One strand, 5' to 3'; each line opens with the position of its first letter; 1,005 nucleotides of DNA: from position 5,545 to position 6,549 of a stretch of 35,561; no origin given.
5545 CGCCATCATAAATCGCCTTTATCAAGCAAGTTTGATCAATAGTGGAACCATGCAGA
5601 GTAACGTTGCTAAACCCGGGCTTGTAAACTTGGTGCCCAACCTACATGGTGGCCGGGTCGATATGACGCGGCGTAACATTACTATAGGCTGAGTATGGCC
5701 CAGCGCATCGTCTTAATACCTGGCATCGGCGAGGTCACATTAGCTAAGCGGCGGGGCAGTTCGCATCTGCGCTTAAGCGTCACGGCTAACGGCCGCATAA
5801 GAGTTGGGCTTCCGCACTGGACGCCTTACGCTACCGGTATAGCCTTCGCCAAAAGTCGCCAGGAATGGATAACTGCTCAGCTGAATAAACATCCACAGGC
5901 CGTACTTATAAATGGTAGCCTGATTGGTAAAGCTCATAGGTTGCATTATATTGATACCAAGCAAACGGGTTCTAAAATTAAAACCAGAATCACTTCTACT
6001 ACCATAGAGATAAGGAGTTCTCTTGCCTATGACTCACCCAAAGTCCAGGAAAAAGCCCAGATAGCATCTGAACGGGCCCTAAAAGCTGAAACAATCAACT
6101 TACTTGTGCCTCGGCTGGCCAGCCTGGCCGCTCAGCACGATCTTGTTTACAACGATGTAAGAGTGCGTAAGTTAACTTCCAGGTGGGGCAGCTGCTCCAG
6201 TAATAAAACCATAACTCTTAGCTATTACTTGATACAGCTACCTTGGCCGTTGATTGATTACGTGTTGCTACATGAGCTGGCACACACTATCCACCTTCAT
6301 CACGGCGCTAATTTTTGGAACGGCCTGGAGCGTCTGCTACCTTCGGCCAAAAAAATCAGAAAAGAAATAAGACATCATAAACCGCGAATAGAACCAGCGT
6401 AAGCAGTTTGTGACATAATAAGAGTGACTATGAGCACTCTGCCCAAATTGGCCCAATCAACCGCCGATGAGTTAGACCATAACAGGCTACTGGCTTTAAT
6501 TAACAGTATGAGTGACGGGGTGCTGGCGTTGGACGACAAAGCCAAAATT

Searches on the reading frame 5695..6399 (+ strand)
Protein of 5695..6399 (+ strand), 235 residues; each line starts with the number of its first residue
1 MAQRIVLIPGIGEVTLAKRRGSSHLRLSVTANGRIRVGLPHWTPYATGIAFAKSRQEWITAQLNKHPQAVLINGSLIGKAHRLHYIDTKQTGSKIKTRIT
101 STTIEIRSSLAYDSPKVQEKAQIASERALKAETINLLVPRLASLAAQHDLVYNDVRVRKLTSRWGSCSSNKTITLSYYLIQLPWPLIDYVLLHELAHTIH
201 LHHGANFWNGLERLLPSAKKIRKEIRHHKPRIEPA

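Call 89: search_protein_families(library=pfam, proteins=[window:5695-6399:+], max_evalue=0.0001)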
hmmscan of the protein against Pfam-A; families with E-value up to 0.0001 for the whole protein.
window:5695-6399:+ (235 aa): 3 families
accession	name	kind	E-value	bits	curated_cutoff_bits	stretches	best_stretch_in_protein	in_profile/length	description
PF01863.23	YgjP-like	-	4e-41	141.7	26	1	24-228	2-207/207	YgjP-like, metallopeptidase domain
PF10263.15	SprT-like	-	3.3e-05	24.1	25.6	1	157-202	25-76/108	SprT-like family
PF08325.16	WLM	-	7.5e-05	23.3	26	0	183-221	79-117/190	WLM domain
